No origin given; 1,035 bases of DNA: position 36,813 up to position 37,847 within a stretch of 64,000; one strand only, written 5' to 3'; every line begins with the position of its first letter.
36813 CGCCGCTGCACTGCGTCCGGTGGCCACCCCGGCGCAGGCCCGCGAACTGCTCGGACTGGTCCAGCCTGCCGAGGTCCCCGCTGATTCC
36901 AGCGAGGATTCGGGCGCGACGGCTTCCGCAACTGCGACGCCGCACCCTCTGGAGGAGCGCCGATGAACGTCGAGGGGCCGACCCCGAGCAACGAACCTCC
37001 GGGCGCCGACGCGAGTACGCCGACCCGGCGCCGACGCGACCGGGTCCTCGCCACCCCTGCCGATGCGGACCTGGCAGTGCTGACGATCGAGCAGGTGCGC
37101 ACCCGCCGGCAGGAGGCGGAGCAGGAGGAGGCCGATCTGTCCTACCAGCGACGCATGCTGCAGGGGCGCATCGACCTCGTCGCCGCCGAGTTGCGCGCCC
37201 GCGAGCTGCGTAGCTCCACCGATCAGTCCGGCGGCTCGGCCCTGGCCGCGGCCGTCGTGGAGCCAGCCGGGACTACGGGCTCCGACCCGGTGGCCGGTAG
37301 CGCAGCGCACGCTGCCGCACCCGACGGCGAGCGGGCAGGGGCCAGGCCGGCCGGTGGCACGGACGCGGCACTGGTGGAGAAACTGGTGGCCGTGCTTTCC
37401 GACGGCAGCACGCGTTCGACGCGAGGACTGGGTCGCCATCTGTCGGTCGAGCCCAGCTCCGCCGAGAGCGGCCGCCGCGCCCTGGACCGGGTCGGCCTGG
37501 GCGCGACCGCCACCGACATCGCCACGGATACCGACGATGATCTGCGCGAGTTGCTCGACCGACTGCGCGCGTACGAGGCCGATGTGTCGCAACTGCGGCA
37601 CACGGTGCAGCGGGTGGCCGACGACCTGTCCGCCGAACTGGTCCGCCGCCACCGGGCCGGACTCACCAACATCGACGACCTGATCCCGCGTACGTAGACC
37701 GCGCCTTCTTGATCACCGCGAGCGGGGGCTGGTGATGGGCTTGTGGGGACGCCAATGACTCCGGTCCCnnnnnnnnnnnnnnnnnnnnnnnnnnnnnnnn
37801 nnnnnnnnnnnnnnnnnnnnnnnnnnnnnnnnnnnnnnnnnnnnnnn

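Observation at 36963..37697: RsiG-like protein with two perfect c-di-GMP-binding E-x3-S-x2-R-x3-Q-x3-D motifs, coupled to a BKACE enzyme gene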

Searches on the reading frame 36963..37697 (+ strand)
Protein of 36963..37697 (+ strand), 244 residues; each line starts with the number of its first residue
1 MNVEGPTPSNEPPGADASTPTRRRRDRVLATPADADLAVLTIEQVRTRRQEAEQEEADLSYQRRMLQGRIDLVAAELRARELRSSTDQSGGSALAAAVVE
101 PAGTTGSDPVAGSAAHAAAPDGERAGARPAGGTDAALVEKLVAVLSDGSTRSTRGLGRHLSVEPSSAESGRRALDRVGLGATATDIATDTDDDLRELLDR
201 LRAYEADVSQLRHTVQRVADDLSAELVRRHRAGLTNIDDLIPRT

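Call 4: search_protein_families(library=pfam, proteins=[window:36963-37697:+], max_evalue=0.01)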
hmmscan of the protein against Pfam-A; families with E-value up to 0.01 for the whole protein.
window:36963-37697:+ (244 aa): 2 families
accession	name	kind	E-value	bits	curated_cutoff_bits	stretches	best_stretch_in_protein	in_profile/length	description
PF22802.1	RsiG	-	1e-25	89.7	27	2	33-81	3-51/65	RsiG-like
PF19622.4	DUF6127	-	0.0064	17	27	0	162-206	7-48/63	Family of unknown function (DUF6127)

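Call 5: search_protein_families(library=ncbifam, proteins=[window:36963-37697:+], max_evalue=0.01)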
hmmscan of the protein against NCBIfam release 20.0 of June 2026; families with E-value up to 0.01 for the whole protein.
window:36963-37697:+ (244 aa): 0 families

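Call 7: find_homologous_proteins(query=window:36963-37697:+)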
Query window:36963-37697:+ (244 aa): 386 proteins with E <= 0.001 among 8000 candidates; the best 120 are listed.
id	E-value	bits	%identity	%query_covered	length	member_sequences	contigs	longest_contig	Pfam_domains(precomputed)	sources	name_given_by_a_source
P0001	7.7e-143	492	100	100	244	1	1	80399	PF22802.2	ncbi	-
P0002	2.6e-33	134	41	90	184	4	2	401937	PF22802.2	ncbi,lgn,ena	ncbi:MAG: aerial mycelium formation protein [Candidatus Nanopelagicales bacterium]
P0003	5.6e-33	133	41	91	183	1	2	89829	PF22802.2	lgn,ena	-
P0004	5.9e-33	133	41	90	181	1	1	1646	PF24270.2,PF22802.2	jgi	jgi:hypothetical protein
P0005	2.0e-32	131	41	90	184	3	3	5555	PF22802.2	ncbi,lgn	-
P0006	3.7e-32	130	43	90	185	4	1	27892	PF22802.2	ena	-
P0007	5.9e-32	130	41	91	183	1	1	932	PF22802.2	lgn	-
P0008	6.0e-32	130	39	73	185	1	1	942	PF22802.2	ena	-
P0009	7.5e-32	129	39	90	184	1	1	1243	PF22802.2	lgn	-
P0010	9.1e-32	129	40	90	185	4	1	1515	PF22802.2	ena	-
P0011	1.1e-31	129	41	90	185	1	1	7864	PF22802.2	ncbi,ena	-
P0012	1.4e-31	128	39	90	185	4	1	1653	PF24270.2,PF22802.2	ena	-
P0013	1.5e-31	128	42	90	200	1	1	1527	PF22802.2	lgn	-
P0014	1.9e-31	128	44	90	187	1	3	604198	PF22802.2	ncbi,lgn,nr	ncbi:MAG: aerial mycelium formation protein [Actinomycetota bacterium]|nr:MAG: aerial mycelium forma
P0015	2.2e-31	128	41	91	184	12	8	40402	PF22802.2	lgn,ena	-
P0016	2.2e-31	128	40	90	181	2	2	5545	PF22802.2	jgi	jgi:hypothetical protein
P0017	2.2e-31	128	40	90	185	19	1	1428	PF22802.2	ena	-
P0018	3.8e-31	127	41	91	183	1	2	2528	PF22802.2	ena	-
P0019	5.9e-31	126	40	90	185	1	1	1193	PF22802.2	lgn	-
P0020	6.8e-31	126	39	90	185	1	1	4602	PF24270.2,PF22802.2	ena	-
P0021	6.9e-31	126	40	90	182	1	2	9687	PF22802.2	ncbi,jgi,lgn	ncbi:MAG TPA: aerial mycelium formation protein [Actinomycetes bacterium]|jgi:hypothetical protein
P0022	6.9e-31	126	36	96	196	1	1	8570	PF22802.2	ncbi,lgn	-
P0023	7.1e-31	126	41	92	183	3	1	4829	PF22802.2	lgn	-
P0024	7.6e-31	126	40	90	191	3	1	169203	PF22802.2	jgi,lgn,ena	-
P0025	8.9e-31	126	40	90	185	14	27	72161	PF22802.2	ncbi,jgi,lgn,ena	ncbi:MAG TPA: aerial mycelium formation protein [Candidatus Nanopelagicales bacterium]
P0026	9.6e-31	126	40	90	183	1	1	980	PF22802.2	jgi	jgi:hypothetical protein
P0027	9.8e-31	126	40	90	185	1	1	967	PF22802.2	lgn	-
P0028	1.1e-30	125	39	90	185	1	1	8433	PF24270.2,PF22802.2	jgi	jgi:hypothetical protein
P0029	1.1e-30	125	38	90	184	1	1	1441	PF22802.2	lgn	-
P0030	1.4e-30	125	40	90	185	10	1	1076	PF24270.2,PF22802.2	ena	-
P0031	1.5e-30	125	41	88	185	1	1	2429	PF22802.2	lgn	-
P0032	1.5e-30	125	41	90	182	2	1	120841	PF22802.2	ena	-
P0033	1.9e-30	125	39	90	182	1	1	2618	PF22802.2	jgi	jgi:hypothetical protein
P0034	2.0e-30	125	39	97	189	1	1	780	PF22802.2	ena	-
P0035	2.1e-30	124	38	95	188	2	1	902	PF22802.2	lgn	-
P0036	2.2e-30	124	41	90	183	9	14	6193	PF22802.2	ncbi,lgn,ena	-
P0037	2.4e-30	124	40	90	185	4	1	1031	PF22802.2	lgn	-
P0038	2.7e-30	124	39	90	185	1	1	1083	PF22802.2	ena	-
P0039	3.0e-30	124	39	90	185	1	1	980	PF22802.2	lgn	-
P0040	3.2e-30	124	39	90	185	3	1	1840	PF22802.2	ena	-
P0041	3.6e-30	124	40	92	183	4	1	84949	PF22802.2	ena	-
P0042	3.9e-30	124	36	96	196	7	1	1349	PF22802.2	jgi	jgi:hypothetical protein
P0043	4.0e-30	124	38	96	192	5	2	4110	PF22802.2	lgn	-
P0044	4.2e-30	123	37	90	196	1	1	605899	PF22802.2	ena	-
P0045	4.7e-30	123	38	91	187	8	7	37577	PF22802.2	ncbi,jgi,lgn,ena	ncbi:MAG: aerial mycelium formation protein [Actinomycetes bacterium]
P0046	5.6e-30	123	39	92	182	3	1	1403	PF22802.2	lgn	-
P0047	7.4e-30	123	39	91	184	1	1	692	PF22802.2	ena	-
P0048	8.0e-30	123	40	90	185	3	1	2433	PF22802.2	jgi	jgi:hypothetical protein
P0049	8.7e-30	122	40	90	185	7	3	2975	PF22802.2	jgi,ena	-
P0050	8.8e-30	122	40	90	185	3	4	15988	PF22802.2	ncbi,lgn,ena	-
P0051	9.4e-30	122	41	91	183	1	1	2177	PF24270.2,PF22802.2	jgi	jgi:hypothetical protein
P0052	1.1e-29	122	39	90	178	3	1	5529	PF22802.2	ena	-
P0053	1.5e-29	122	41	89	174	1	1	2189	PF22802.2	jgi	jgi:hypothetical protein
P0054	1.5e-29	122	36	96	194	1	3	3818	PF22802.2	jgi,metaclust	jgi:hypothetical protein|metaclust:\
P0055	1.6e-29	122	39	90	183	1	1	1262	PF22802.2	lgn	-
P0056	1.6e-29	122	38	95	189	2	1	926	PF22802.2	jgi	jgi:hypothetical protein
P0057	1.8e-29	121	40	90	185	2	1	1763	PF22802.2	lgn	-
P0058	1.9e-29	121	39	90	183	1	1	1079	PF22802.2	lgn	-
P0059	2.2e-29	121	39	90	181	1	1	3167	PF22802.2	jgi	jgi:hypothetical protein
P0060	2.3e-29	121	37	93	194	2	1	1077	PF22802.2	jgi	jgi:hypothetical protein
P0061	2.3e-29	121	36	90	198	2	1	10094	PF22802.2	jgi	jgi:hypothetical protein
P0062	2.4e-29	121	38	92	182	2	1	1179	PF22802.2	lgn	-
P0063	2.4e-29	121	35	96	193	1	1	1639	PF22802.2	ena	-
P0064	2.8e-29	121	38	97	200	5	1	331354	PF22802.2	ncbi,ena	-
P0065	3.0e-29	121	40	90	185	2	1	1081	PF22802.2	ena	-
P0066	3.1e-29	121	38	98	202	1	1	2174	PF22802.2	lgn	-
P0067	3.2e-29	121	40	89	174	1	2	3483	PF22802.2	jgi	jgi:hypothetical protein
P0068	3.2e-29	121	36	93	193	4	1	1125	PF22802.2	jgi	jgi:hypothetical protein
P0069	3.8e-29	120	34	96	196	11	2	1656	PF22802.2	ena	-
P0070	4.8e-29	120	36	93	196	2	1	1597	PF22802.2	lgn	-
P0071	5.0e-29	120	42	99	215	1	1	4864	PF22802.2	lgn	-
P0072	5.4e-29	120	39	94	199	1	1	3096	PF22802.2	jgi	jgi:hypothetical protein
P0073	5.7e-29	120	39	90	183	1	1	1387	PF22802.2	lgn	-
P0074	6.0e-29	120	38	90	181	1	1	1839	PF22802.2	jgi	jgi:hypothetical protein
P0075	6.1e-29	120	38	90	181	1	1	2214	PF22802.2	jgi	jgi:hypothetical protein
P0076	6.7e-29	120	37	90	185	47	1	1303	PF22802.2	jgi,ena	-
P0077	7.2e-29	119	37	90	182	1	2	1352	PF22802.2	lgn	-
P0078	7.3e-29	119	38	92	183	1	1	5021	PF22802.2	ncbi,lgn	ncbi:MAG: aerial mycelium formation protein [Actinomycetes bacterium]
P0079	7.5e-29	119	40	90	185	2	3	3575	PF22802.2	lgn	-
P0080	8.3e-29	119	36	99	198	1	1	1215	PF22802.2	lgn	-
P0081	8.7e-29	119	40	90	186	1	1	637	PF22802.2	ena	-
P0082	9.8e-29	119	39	91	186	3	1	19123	PF22802.2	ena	-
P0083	1.0e-28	119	36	93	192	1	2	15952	PF22802.2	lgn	-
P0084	1.2e-28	119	39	90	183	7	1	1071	PF22802.2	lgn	-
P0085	1.2e-28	119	39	90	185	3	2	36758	PF22802.2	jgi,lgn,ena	-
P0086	1.2e-28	119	35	93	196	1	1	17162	PF22802.2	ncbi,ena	-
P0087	1.3e-28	119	35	95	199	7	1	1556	PF22802.2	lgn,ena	-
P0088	1.3e-28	119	39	92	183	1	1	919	PF22802.2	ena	-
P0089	1.3e-28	119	39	96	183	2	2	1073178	PF22802.2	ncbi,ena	-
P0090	1.3e-28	119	38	91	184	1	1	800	PF22802.2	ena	-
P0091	1.4e-28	118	36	93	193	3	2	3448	PF22802.2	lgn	-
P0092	1.5e-28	118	39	96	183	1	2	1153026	PF22802.2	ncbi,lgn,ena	-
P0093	1.5e-28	118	38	90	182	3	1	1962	PF22802.2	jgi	jgi:hypothetical protein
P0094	1.7e-28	118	39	92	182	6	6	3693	PF22802.2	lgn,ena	-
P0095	1.7e-28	118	38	90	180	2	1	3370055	PF22802.2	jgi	jgi:hypothetical protein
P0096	2.2e-28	118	41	90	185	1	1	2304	PF22802.2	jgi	jgi:hypothetical protein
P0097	2.3e-28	118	34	99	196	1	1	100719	PF22802.2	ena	-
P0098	2.4e-28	118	38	95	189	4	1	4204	PF22802.2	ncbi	-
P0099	2.7e-28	118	38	90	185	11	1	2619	PF22802.2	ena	-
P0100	3.3e-28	117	40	90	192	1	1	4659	PF22802.2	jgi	jgi:hypothetical protein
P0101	3.4e-28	117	40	90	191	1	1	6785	PF22802.2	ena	-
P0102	4.0e-28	117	38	94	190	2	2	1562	PF22802.2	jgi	jgi:hypothetical protein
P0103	4.2e-28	117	38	91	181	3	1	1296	PF22802.2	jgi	jgi:hypothetical protein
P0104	4.2e-28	117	38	92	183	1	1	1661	PF22802.2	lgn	-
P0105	4.7e-28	117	38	96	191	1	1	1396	PF22802.2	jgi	-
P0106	5.3e-28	117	38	90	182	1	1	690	PF22802.2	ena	-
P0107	6.4e-28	116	37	90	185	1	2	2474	PF24270.2,PF22802.2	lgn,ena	-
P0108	7.0e-28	116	39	90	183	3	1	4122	PF22802.2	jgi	-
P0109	7.1e-28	116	39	90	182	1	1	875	PF22802.2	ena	-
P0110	8.3e-28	116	40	90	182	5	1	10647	PF22802.2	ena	-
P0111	9.0e-28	116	37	90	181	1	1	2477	PF22802.2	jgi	jgi:phage gp36-like protein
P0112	9.1e-28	116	39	90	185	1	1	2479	PF22802.2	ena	-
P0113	9.7e-28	116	39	90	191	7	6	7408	PF22802.2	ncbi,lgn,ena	ncbi:MAG: aerial mycelium formation protein [Candidatus Nanopelagicales bacterium]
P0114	1.1e-27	116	38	91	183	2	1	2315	PF22802.2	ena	-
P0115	1.1e-27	116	38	90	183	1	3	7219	PF22802.2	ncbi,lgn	ncbi:MAG TPA: aerial mycelium formation protein [Actinomycetes bacterium]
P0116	1.7e-27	115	39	90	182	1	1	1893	PF22802.2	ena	-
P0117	1.9e-27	115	38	90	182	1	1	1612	PF22802.2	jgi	jgi:chromosome segregation ATPase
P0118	2.0e-27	115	37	90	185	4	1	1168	PF22802.2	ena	-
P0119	2.0e-27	115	37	90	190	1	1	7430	PF22802.2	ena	-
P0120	2.3e-27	115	40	90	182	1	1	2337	PF22802.2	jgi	jgi:hypothetical protein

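Call 14: find_encoding_contigs(protein=P0001, flank=10000, max_places=4)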
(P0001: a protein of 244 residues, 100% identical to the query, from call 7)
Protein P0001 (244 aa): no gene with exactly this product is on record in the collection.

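Call 16: search_solved_structures(query=window:36963-37697:+, max_evalue=1, show_alignments=3)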
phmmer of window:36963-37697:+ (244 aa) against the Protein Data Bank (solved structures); distinct sequences matched with E-value up to 1: 4.
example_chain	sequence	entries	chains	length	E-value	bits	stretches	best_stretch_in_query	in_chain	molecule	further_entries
6pfj_T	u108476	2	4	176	1.4e-23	87.4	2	134-241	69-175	AmfC protein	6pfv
7lq4_D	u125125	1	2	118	4.5e-05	26.9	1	21-80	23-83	RsiG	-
7lq2_B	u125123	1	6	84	4.7e-05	26.8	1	34-80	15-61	RR RsiG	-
7lq3_B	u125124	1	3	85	4.8e-05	26.8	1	34-80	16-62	RsiG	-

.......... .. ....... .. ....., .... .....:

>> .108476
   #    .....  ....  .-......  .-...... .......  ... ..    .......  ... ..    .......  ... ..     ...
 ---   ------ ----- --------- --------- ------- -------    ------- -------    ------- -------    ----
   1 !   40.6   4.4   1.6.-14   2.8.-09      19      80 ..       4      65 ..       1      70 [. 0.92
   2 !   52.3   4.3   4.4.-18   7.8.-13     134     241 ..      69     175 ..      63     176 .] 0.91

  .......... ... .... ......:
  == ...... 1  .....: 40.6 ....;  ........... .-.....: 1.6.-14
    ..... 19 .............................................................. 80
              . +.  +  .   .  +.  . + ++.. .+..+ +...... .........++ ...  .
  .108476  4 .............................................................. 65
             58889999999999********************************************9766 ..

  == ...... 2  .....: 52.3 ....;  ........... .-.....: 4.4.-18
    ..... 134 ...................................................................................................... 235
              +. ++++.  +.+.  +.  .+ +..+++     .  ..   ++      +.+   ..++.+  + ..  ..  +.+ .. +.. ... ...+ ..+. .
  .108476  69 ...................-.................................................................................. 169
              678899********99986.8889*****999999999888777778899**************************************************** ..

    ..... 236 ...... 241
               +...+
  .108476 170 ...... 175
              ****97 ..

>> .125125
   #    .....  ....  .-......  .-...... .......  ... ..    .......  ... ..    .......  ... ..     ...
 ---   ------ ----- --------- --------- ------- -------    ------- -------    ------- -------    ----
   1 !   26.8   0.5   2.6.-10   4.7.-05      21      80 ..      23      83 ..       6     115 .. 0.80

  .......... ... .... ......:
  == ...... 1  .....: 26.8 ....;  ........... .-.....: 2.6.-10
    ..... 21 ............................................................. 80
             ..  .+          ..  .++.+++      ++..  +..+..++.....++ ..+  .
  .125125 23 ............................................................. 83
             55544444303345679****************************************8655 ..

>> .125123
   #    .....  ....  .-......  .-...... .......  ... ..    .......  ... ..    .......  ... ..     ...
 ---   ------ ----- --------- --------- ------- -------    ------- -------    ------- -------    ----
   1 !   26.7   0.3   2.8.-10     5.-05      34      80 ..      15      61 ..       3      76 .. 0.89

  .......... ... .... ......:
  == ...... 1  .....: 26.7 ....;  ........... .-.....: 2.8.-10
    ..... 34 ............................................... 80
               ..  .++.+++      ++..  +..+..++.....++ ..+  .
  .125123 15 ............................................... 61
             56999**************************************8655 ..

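Call 18: find_related_loci(query=A1, collection=genome_contigs, flank=10000)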
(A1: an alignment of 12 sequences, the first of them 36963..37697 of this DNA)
Query A1 (244 aa) in genome_contigs; peptide patterns used: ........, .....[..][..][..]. (x = any residue, [..] = any of these).
364 stretches matched a pattern; 150 encode a relative of the query (tblastn E <= 1e-3); the best 80 are kept; 80 distinct loci.
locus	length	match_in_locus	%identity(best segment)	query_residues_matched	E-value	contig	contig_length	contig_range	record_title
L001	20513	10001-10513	42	22-241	7e-38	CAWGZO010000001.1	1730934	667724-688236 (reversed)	MAG: uncultured Actinomycetota bacterium isolate MFD09730.bin.2.34 genome assembly, contig: contig_10792, whole genome s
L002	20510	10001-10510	41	22-241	5e-37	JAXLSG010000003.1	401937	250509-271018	MAG: Candidatus Nanopelagicales bacterium isolate STL-ACT29 C4.117.fa-3, whole genome shotgun sequence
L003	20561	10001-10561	40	5-241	3e-37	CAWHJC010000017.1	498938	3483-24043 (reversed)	MAG: uncultured Actinomycetota bacterium isolate MFD02840.bin.3.655 genome assembly, contig: contig_26073, whole genome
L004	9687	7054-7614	39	5-241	5e-37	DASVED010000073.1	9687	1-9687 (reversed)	MAG TPA_asm: Actinomycetes bacterium isolate SMAG_U2051 k141_1014087, whole genome shotgun sequence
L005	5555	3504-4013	41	22-241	7e-36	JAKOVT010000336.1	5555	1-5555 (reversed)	MAG: Actinomycetes bacterium isolate JPNG_maxbin.064 k201_157317, whole genome shotgun sequence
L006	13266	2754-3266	40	22-241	8e-35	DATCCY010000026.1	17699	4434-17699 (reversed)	MAG TPA_asm: Candidatus Nanopelagicales bacterium isolate SMAG_U7711 k141_109558, whole genome shotgun sequence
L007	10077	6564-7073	39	22-241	6e-35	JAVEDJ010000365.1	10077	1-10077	MAG: Actinomycetota bacterium isolate BP_174 scaffold_1149413, whole genome shotgun sequence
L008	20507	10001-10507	40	22-241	2e-34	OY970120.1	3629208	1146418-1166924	MAG: uncultured Actinomycetota bacterium isolate MFD01275.bin.c.22 genome assembly, chromosome: 1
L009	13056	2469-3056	37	2-241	2e-34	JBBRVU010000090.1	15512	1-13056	MAG: Actinomycetes bacterium isolate La3_metabat2.225 La3_metabat2.225_K_1629102_L_15512_cov_93.0064, whole genome shotg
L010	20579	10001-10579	39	4-241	4e-34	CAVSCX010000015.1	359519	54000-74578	MAG: uncultured Actinomycetota bacterium isolate MFD02581.bin.1.279 genome assembly, contig: contig_17154, whole genome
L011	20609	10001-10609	42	22-242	3e-34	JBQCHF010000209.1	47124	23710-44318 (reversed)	MAG: Motilibacteraceae bacterium isolate bin705 k141_182335, whole genome shotgun sequence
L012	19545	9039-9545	39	22-241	9e-34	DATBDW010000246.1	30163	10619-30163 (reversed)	MAG TPA_asm: Actinomycetes bacterium isolate SMAG_U5821 k141_963003, whole genome shotgun sequence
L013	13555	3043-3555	40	22-241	1e-33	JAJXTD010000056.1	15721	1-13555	MAG: Actinomycetes bacterium isolate BP4.bin34 NODE_4483_length_15721_cov_6.786200, whole genome shotgun sequence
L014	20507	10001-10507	39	22-241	2e-33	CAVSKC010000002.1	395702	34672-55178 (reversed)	MAG: uncultured Actinomycetota bacterium isolate MFD09212.bin.2.128 genome assembly, contig: contig_10223, whole genome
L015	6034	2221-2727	41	22-241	2e-33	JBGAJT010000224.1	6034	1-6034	MAG: Candidatus Nanopelagicales bacterium isolate MAG_MBR_AS.51 MBRAS-51_NODE_224_length_6034_cov_3.796206, whole genome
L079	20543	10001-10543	36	22-242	6e-26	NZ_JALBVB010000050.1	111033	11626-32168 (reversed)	Kineococcus sp. TRM81007 653, whole genome shotgun sequence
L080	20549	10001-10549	36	22-244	3e-26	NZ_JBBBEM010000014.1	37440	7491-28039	Kineococcus sp. G2 contig14, whole genome shotgun sequence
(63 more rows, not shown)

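Call 34: predict_structure(alignment_id=A2)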
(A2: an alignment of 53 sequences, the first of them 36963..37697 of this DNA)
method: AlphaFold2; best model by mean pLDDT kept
length: 244 residues; sequences in the alignment: 53
mean_pLDDT: 76.1   pTM: 0.62
mean pLDDT of the five models: 76.1, 74.4, 74.0, 73.3, 73.0
residues with pLDDT >= 90: 101; 70-90: 50; 50-70: 61; < 50: 32
segments of 3 or more residues with pLDDT < 50: 14-18, 105-108, 113-118, 121-124, 149-152, 154-157
pLDDT, mean of each block of 10 residues (from residue 1): 59 50 82 78 93 93 93 96 89 54 50 48 50 75 71 50 67 75 83 95 95 95 95 90 75
secondary structure, 60 per line:
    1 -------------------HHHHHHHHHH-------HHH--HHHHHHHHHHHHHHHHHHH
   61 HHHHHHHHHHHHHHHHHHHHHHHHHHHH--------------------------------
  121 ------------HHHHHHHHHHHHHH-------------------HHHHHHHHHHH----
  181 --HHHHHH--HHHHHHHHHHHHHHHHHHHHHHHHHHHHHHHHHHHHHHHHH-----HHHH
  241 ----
elements in order: H20-29 H42-88 H133-146 H166-176 H183-188 H191-231 H237-240
